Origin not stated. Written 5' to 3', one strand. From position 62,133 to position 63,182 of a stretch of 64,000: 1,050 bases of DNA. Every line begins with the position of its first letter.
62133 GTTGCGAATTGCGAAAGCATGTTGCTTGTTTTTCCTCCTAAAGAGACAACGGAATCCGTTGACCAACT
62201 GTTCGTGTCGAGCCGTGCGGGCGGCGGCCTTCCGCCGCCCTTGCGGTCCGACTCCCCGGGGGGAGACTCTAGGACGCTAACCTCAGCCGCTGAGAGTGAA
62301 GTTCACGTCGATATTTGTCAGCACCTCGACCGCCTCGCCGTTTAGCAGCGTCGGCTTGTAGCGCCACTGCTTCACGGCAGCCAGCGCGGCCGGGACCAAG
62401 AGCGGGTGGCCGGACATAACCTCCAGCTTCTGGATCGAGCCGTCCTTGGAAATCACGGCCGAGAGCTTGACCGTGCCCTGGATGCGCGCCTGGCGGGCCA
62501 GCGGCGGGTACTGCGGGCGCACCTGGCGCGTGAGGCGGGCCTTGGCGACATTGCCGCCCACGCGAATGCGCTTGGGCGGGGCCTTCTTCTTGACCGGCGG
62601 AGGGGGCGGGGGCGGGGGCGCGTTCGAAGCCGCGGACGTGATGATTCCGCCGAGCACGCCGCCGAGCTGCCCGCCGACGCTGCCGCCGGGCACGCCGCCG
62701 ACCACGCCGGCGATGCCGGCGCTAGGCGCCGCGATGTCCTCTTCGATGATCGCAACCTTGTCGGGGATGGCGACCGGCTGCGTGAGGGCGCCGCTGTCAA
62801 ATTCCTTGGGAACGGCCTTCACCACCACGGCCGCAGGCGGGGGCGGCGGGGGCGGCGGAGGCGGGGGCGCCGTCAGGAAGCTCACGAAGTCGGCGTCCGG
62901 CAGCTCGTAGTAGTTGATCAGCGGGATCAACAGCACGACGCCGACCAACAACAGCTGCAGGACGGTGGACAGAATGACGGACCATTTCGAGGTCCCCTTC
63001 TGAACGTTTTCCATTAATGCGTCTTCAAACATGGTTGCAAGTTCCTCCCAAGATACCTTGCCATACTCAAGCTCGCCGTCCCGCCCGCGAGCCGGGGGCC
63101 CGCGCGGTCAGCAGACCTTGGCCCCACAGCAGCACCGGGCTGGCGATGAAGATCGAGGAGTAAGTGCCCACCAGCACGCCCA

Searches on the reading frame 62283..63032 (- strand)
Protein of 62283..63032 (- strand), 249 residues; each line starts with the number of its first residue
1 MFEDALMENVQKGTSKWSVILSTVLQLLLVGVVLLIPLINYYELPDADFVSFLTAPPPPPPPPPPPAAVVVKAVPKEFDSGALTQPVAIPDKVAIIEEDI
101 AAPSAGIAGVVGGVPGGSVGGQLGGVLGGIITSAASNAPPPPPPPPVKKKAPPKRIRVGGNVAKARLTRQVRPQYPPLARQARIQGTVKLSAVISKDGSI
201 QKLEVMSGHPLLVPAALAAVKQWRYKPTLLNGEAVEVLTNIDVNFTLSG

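Call 19: search_protein_families(library=pfam, proteins=[window:62283-63032:-], max_evalue=0.001)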
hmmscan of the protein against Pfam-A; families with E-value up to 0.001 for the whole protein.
window:62283-63032:- (249 aa): 1 family
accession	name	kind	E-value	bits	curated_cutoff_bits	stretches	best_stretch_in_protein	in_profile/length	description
PF03544.19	TonB_C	-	6.4e-21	75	24.6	1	172-247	2-79/79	Gram-negative bacterial TonB protein C-terminal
